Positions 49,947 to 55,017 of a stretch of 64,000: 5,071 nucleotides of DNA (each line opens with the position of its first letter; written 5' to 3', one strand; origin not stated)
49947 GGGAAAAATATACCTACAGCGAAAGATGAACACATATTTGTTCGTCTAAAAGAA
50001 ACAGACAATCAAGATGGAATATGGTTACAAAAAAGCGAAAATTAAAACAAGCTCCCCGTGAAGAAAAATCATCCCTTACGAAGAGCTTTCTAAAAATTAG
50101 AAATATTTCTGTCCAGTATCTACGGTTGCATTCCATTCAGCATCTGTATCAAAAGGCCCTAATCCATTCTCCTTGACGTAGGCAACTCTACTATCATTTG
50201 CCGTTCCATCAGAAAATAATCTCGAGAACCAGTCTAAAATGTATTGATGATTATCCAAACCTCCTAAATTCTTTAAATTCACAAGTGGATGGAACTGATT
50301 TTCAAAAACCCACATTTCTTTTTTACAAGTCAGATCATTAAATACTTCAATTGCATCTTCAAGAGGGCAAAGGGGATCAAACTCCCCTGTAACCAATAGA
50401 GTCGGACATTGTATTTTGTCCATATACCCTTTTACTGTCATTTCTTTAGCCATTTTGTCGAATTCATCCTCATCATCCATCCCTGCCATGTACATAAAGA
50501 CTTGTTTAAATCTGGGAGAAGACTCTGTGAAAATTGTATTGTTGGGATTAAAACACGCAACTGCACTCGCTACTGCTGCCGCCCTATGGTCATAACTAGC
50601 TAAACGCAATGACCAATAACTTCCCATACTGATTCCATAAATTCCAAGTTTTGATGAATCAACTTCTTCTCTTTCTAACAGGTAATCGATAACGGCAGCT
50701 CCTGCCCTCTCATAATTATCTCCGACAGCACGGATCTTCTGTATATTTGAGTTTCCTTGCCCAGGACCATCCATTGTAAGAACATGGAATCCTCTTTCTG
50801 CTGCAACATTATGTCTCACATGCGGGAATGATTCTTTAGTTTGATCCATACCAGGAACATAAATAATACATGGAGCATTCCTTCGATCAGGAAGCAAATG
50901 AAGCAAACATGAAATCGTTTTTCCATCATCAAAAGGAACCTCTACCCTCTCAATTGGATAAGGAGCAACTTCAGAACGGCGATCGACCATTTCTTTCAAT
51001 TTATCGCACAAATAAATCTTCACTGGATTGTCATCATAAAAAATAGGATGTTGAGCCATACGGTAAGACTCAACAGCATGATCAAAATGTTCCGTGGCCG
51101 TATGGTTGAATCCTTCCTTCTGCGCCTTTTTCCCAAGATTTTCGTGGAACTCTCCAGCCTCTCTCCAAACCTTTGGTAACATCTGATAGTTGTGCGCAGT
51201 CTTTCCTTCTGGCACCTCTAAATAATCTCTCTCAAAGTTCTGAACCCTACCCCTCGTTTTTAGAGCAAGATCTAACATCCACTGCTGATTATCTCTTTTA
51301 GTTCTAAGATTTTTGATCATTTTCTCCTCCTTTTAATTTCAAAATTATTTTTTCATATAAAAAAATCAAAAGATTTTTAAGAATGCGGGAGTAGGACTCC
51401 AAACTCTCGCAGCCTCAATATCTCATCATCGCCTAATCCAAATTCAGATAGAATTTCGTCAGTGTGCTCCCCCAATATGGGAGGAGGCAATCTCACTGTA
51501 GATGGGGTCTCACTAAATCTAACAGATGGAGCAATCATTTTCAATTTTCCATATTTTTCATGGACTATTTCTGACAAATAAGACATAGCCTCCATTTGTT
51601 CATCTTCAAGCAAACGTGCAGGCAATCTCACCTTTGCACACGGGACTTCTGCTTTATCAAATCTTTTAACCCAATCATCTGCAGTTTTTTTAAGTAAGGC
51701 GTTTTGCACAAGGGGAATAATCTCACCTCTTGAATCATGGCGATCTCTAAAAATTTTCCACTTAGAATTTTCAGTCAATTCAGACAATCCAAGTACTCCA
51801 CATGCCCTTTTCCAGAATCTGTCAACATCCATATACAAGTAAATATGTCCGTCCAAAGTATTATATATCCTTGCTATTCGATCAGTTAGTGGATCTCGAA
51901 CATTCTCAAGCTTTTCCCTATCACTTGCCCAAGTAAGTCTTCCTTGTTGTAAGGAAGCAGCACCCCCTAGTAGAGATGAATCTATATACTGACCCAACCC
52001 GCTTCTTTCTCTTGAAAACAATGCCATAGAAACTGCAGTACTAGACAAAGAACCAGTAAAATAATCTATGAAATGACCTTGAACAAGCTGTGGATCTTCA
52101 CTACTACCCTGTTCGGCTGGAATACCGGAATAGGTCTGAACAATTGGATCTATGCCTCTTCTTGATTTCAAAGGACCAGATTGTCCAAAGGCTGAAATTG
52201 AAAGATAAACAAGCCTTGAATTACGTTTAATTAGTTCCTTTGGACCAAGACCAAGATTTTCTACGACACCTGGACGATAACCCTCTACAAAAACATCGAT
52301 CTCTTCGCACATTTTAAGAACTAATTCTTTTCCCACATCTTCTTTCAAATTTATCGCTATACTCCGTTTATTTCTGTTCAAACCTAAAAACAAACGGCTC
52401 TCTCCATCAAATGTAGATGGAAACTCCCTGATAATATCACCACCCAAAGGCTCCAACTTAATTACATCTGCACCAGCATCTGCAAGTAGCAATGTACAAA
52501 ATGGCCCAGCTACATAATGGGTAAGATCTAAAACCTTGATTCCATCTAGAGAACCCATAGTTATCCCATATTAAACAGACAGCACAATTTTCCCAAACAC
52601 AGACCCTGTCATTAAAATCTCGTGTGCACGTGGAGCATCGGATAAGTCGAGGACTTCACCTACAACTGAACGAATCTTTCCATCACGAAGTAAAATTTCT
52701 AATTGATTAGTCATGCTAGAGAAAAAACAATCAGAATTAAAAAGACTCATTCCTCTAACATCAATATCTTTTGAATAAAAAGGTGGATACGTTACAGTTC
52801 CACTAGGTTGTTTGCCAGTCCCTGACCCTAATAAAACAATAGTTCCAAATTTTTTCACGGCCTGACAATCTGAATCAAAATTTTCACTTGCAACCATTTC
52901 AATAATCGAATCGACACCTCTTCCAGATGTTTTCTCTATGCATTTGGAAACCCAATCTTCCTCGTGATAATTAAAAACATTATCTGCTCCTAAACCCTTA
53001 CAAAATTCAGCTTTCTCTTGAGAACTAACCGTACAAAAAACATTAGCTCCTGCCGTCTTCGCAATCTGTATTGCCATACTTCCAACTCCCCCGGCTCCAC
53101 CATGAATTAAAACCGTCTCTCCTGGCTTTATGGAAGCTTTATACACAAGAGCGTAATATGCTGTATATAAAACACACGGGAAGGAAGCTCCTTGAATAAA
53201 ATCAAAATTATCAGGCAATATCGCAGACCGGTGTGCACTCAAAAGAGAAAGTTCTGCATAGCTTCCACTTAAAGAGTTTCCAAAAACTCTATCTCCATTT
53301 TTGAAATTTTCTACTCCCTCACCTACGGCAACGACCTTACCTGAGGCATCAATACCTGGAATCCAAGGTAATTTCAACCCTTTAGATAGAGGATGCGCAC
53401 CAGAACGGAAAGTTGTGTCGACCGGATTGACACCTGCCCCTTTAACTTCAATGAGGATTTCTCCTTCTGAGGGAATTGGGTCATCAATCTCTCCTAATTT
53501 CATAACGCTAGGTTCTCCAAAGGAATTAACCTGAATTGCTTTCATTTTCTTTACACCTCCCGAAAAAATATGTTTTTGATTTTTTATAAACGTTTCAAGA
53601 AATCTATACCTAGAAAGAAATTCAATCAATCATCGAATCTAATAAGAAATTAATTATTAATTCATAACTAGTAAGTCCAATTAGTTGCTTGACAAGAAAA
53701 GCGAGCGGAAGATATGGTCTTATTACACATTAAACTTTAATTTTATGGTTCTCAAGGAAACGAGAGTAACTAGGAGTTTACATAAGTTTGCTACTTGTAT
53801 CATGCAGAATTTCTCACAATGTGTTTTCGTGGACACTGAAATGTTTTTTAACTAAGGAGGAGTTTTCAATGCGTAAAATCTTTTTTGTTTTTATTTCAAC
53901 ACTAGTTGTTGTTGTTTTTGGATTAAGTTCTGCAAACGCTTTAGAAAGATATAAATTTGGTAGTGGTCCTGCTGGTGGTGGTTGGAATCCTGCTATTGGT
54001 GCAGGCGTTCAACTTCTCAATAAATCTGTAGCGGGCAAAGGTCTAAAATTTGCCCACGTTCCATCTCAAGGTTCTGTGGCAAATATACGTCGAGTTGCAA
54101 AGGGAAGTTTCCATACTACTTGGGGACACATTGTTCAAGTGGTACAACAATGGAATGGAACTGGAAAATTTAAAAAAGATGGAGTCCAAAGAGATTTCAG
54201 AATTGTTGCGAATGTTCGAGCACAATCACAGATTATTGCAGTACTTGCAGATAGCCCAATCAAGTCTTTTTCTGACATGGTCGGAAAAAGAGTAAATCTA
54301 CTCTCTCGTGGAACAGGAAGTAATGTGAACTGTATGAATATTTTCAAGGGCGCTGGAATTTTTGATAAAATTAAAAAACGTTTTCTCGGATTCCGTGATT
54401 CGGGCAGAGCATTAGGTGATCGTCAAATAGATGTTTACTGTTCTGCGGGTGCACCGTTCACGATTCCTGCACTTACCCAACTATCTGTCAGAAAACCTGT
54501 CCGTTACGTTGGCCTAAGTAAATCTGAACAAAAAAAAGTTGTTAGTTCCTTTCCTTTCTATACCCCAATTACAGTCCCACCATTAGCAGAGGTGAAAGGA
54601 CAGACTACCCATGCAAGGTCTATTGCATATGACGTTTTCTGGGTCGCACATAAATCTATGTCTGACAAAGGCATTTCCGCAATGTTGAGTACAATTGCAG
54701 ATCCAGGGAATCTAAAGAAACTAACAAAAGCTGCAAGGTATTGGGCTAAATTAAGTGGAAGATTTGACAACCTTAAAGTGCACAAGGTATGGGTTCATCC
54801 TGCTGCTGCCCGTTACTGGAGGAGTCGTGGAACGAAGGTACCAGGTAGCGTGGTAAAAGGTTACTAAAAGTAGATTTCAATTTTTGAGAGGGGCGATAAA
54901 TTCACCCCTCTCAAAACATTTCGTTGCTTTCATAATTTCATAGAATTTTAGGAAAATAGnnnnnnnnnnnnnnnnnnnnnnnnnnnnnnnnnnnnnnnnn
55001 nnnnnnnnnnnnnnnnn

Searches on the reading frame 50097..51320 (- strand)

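Call 11: search_protein_families(library=pfam, proteins=[window:50097-51320:-], max_evalue=0.0001)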
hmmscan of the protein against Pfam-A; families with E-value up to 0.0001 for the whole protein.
window:50097-51320:- (407 aa): 8 families
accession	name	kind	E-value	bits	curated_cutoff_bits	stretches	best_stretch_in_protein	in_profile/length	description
PF00326.27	Peptidase_S9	-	2e-14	54.1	22.6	1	170-369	7-210/213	Prolyl oligopeptidase family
PF06500.17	FrsA-like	-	1.6e-13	50.7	22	1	64-323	110-374/414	Esterase FrsA-like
PF12146.15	Hydrolase_4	-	3.2e-12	46.7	27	1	151-273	6-124/239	Serine aminopeptidase, S33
PF02129.25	Peptidase_S15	-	8.5e-11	42.5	23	1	167-261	39-134/262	X-Pro dipeptidyl-peptidase (S15 family)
PF00561.26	Abhydrolase_1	-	9.8e-11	42.2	25.8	1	152-290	3-136/245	alpha/beta hydrolase fold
PF05448.18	AXE1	-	3.1e-07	29.9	21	1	214-347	167-306/321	Acetyl xylan esterase (AXE1)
PF12740.14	PETase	-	4.8e-06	26.6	28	0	151-250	56-152/263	PET hydrolase-like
PF01738.24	DLH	-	3.9e-05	23.8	21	0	207-293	81-168/217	Dienelactone hydrolase family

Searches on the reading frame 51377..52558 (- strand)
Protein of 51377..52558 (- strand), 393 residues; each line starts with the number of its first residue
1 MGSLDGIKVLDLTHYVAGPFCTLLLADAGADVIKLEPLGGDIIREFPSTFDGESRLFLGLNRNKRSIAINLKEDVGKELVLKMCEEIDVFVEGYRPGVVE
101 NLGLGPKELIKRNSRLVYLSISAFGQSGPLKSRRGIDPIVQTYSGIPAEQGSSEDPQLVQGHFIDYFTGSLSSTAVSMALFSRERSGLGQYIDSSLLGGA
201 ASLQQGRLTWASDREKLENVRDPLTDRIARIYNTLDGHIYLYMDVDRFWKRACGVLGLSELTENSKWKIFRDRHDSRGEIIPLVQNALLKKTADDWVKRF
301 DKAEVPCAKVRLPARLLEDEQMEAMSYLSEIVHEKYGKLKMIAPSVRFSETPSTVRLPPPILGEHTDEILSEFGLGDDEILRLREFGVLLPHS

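Call 11: search_protein_families(library=pfam, proteins=[window:51377-52558:-], max_evalue=0.0001)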
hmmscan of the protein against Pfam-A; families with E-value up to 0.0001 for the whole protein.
window:51377-52558:- (393 aa): 1 family
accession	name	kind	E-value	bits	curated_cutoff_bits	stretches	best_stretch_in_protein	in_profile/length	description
PF02515.22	CoA_transf_3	-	2.1e-101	340.1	23.3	1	4-366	1-366/366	CoA-transferase family III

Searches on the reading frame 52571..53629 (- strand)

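Call 11: search_protein_families(library=pfam, proteins=[window:52571-53629:-], max_evalue=0.0001)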
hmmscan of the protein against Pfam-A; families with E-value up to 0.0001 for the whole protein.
window:52571-53629:- (352 aa): 3 families
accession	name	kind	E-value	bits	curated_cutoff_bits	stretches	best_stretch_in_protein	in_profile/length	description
PF00107.32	ADH_zinc_N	-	2.8e-29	102.1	31.8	1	181-302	1-120/129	Zinc-binding dehydrogenase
PF13602.12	ADH_zinc_N_2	-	2.6e-19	70.9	27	1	213-350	1-134/134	Zinc-binding dehydrogenase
PF08240.17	ADH_N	-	5e-17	62.5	23.5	1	55-119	2-64/104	Alcohol dehydrogenase GroES-like domain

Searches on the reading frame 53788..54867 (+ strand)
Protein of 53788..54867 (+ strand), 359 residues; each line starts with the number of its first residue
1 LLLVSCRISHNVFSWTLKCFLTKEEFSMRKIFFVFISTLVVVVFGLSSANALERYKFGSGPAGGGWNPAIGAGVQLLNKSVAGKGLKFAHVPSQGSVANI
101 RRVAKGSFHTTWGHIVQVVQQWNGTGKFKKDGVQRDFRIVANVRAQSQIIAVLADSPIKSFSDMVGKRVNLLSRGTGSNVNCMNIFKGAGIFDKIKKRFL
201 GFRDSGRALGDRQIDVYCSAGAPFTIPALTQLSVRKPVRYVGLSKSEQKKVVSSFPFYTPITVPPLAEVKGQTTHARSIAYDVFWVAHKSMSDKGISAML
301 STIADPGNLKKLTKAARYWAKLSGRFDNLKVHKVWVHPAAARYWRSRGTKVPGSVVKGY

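Call 11: search_protein_families(library=pfam, proteins=[window:53788-54867:+], max_evalue=0.0001)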
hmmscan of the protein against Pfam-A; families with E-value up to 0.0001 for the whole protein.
window:53788-54867:+ (359 aa): 2 families
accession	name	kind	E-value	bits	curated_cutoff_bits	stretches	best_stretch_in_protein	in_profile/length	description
PF16868.10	NMT1_3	-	2.8e-37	129.4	27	1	57-347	1-288/289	NMT1-like family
PF09084.16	NMT1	-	7.6e-05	23.1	20.5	0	139-218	66-145/216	NMT1/THI5 like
